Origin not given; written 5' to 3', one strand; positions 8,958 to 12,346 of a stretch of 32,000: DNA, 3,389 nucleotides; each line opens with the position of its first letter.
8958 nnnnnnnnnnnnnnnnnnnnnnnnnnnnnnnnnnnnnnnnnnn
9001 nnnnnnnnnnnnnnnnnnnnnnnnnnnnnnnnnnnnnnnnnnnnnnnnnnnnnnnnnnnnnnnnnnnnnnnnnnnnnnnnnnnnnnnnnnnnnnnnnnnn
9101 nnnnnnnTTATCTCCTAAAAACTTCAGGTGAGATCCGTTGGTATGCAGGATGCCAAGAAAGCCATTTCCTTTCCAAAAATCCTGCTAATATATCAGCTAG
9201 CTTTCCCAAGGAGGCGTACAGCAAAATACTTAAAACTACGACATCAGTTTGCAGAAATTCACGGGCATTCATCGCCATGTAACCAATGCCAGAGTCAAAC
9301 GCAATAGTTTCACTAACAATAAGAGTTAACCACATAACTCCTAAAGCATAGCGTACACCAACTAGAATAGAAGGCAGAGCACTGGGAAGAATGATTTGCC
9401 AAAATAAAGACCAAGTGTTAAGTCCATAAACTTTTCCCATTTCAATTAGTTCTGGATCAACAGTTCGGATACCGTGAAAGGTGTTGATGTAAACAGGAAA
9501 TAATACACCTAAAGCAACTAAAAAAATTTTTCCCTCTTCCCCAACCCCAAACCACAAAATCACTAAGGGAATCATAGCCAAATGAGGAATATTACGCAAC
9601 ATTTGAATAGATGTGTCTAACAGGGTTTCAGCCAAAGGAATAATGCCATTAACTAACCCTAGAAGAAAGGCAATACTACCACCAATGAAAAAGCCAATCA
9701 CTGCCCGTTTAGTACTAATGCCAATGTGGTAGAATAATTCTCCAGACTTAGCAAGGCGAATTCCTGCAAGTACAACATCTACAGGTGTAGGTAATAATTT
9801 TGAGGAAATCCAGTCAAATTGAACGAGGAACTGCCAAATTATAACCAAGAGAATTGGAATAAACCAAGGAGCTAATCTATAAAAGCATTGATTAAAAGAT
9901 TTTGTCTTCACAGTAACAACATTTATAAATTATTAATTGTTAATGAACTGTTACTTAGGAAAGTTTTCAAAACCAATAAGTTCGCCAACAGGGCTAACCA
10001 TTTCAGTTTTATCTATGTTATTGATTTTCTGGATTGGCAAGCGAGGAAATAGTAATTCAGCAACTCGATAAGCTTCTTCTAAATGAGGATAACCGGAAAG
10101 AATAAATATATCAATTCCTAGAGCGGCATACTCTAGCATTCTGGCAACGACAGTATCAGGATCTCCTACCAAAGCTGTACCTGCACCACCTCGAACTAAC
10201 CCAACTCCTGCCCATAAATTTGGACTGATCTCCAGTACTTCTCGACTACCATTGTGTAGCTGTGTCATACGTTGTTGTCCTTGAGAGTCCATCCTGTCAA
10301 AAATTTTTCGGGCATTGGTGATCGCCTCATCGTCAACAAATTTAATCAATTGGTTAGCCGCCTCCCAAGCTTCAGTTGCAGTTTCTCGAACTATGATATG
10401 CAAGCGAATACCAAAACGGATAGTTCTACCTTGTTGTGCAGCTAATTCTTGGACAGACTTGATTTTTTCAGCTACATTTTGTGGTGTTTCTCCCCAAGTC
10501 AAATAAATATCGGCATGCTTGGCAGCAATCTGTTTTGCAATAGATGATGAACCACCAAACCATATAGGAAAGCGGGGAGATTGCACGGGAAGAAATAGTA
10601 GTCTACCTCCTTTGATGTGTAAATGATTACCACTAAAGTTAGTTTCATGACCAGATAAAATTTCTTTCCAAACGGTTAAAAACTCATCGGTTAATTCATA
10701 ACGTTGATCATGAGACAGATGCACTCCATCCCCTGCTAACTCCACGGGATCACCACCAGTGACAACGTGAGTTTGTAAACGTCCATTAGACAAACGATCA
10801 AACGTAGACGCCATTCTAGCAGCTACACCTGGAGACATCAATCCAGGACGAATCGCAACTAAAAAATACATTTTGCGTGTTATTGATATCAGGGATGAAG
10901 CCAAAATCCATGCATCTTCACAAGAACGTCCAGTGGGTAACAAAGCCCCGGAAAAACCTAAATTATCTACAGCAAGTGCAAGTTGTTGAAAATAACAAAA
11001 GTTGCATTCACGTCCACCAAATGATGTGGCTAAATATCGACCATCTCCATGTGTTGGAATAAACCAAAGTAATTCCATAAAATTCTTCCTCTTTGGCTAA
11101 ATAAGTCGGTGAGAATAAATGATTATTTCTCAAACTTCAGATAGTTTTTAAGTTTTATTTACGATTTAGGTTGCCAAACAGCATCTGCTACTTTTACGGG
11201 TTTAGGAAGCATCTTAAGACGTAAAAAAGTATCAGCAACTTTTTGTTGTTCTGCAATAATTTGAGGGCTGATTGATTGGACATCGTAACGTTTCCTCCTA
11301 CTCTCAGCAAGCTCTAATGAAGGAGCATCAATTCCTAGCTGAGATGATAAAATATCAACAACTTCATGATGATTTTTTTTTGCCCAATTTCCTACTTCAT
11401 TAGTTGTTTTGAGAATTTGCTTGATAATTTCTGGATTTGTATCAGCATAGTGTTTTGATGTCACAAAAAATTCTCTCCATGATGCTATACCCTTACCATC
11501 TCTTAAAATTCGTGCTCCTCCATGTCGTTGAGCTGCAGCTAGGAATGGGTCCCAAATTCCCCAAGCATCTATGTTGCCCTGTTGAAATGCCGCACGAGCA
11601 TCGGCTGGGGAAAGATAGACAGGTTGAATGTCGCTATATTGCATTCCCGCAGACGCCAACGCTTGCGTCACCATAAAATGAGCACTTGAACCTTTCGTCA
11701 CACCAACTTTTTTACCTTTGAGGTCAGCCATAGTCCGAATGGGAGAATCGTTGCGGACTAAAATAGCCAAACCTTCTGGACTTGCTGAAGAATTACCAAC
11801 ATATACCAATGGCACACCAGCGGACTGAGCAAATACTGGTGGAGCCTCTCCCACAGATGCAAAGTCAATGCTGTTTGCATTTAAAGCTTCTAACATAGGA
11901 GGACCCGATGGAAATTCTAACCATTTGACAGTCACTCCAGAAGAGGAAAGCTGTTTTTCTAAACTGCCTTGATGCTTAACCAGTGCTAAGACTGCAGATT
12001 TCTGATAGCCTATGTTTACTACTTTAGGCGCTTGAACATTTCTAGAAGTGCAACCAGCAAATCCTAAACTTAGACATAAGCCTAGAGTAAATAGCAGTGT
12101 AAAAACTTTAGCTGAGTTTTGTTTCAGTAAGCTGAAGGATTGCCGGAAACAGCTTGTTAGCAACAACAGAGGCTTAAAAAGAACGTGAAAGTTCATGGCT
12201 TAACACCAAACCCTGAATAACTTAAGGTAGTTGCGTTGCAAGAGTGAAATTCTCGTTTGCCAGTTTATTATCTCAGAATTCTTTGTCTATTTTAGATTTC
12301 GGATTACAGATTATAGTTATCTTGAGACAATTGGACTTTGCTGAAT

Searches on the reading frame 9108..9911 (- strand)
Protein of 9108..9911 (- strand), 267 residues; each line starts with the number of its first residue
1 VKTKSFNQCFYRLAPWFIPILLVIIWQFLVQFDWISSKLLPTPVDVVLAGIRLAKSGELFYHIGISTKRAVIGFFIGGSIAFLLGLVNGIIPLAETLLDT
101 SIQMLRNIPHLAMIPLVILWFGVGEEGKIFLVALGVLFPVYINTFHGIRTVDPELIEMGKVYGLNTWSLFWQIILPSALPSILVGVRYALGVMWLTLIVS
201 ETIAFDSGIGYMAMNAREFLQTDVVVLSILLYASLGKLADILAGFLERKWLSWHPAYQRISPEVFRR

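Call 5: search_protein_families(library=pfam, proteins=[window:9108-9911:-])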
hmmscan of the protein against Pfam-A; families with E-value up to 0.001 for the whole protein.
window:9108-9911:- (267 aa): 1 family
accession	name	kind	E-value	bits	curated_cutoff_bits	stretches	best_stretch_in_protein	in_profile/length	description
PF00528.27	BPD_transp_1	-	7e-28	98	26.4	1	90-250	12-182/184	Binding-protein-dependent transport system inner membrane component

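Call 34: find_homologous_proteins(query=window:9108-9911:-, max_evalue=1e-60)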
Query window:9108-9911:- (267 aa): 7961 proteins with E <= 1e-60 among 8000 candidates; the best 120 are listed.
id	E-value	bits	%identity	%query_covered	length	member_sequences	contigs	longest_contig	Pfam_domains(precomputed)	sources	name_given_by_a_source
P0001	4.5e-170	582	100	100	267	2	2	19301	PF00528.28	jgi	-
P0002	2.8e-147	507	87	100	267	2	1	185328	PF00528.28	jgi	jgi:sulfonate transport system permease protein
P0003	3.3e-147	507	85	100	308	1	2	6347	PF00528.28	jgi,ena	jgi:sulfonate transport system permease protein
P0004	3.2e-137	474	82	97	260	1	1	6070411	PF00528.28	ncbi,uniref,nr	ncbi:aliphatic sulfonate ABC transporter permease SsuC [Mastigocladopsis repens]|uniref:aliphatic su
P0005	2.3e-134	465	80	97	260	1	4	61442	PF00528.28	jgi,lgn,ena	jgi:sulfonate transport system permease protein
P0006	6.3e-134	463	80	97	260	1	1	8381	PF00528.28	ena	-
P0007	6.9e-134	463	80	97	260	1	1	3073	PF00528.28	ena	-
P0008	5.8e-133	460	79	97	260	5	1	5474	PF00528.28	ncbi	-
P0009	8.5e-133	460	79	96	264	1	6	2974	PF00528.28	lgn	-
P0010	9.1e-133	460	79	97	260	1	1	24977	PF00528.28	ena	-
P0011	4.9e-132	457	78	97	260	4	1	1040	PF00528.28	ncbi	-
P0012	5.5e-131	454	78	97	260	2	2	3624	PF00528.28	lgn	-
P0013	8.0e-131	453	77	97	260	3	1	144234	PF00528.28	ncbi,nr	ncbi:MAG: aliphatic sulfonate ABC transporter permease SsuC [Hapalosiphonaceae cyanobacterium JJU2]|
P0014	2.2e-130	452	77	97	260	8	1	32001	PF00528.28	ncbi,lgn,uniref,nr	ncbi:aliphatic sulfonate ABC transporter permease SsuC [Brasilonema bromeliae]|uniref:Aliphatic sulf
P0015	3.8e-128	445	76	97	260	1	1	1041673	PF00528.28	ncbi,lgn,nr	ncbi:aliphatic sulfonate ABC transporter permease SsuC [Scytonema tolypothrichoides VB-61278]|nr:ali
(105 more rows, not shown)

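Call 35: find_encoding_contigs(protein=P0002, flank=2500, max_places=3)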
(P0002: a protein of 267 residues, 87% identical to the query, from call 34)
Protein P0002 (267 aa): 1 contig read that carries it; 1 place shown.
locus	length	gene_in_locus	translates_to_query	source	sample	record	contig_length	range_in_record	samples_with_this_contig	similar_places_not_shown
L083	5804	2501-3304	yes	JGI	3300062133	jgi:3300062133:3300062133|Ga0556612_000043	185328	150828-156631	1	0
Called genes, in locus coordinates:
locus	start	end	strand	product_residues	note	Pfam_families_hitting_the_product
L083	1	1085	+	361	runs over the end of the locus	PF13379:NMT1_2, PF04069:OpuAC, PF09084:NMT1, PF12974:Phosphonate-bd, PF16868:NMT1_3 (weak)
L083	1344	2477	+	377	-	PF00296:Bac_luciferase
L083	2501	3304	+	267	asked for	PF00528:BPD_transp_1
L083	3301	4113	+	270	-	PF00005:ABC_tran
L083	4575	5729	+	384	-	PF12849:PBP_like_2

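Call 36: find_encoding_contigs(protein=P0003, flank=2500, max_places=3)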
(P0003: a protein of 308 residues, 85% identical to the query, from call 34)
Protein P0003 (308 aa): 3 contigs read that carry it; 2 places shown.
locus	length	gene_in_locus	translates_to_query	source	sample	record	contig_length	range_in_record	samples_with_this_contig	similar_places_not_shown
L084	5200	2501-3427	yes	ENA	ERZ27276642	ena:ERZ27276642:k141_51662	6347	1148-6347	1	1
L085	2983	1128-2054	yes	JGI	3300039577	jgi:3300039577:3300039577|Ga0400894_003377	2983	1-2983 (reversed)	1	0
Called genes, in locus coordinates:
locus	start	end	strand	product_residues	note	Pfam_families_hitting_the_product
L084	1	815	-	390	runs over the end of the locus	PF12849:PBP_like_2, PF13531:SBP_bac_11 (weak)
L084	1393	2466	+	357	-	PF16868:NMT1_3 (faint), PF13379:NMT1_2, PF12974:Phosphonate-bd, PF09084:NMT1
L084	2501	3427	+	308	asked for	PF00528:BPD_transp_1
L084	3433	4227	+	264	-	PF00005:ABC_tran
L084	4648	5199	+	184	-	?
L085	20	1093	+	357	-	PF16868:NMT1_3 (faint), PF13379:NMT1_2, PF12974:Phosphonate-bd, PF09084:NMT1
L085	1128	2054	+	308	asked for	PF00528:BPD_transp_1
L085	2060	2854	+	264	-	PF00005:ABC_tran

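Call 37: find_encoding_contigs(protein=P0004, flank=2500, max_places=2)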
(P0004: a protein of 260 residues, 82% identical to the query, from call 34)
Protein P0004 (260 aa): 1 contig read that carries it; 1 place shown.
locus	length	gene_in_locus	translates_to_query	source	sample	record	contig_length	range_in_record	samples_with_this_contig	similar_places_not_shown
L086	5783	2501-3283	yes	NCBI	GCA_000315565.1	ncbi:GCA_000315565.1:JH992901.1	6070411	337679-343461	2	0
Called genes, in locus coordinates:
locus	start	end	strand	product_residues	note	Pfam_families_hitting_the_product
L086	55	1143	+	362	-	PF04069:OpuAC, PF13379:NMT1_2, PF09084:NMT1, PF12974:Phosphonate-bd, PF16868:NMT1_3 (weak)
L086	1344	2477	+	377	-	PF00296:Bac_luciferase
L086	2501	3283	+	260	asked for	PF00528:BPD_transp_1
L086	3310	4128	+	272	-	PF02463:SMC_N (faint), PF00005:ABC_tran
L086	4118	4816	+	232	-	PF12849:PBP_like_2 (weak)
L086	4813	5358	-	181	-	PF01609:DDE_Tnp_1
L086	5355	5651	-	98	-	-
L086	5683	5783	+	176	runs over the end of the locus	PF13531:SBP_bac_11 (weak), PF12849:PBP_like_2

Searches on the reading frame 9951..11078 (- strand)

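Call 5: search_protein_families(library=pfam, proteins=[window:9951-11078:-])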
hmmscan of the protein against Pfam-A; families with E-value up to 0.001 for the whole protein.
window:9951-11078:- (375 aa): 1 family
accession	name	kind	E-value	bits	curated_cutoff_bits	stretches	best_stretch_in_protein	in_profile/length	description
PF00296.26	Bac_luciferase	-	6.2e-72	243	27.9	1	1-323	1-313/314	Luciferase-like monooxygenase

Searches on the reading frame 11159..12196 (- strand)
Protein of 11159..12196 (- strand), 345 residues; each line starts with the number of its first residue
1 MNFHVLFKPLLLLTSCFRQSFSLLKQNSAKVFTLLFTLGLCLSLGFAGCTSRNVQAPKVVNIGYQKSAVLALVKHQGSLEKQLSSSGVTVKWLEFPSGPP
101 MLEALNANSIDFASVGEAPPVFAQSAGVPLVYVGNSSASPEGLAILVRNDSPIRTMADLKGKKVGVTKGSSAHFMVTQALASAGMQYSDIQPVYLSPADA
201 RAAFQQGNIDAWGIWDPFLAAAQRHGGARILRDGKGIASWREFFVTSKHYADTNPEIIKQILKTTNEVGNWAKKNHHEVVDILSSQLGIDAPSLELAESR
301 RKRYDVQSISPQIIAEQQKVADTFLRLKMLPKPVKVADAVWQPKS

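Call 5: search_protein_families(library=pfam, proteins=[window:11159-12196:-])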
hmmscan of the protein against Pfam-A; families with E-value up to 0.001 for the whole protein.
window:11159-12196:- (345 aa): 5 families
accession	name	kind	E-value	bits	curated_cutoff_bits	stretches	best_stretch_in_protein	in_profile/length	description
PF09084.16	NMT1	-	2.2e-18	67.4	20.5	1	87-274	20-211/216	NMT1/THI5 like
PF13379.11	NMT1_2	-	9.1e-17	62.1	24.7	1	75-280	26-248/252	NMT1-like family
PF12974.12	Phosphonate-bd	-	2.2e-12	47.3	27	1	79-232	23-185/242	ABC transporter, phosphonate, periplasmic substrate-binding protein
PF16868.10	NMT1_3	-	7.7e-09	36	27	1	139-214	89-166/289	NMT1-like family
PF04069.17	OpuAC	-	9.7e-07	29.1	21.2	1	82-264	23-225/257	Substrate binding domain of ABC-type glycine betaine transport system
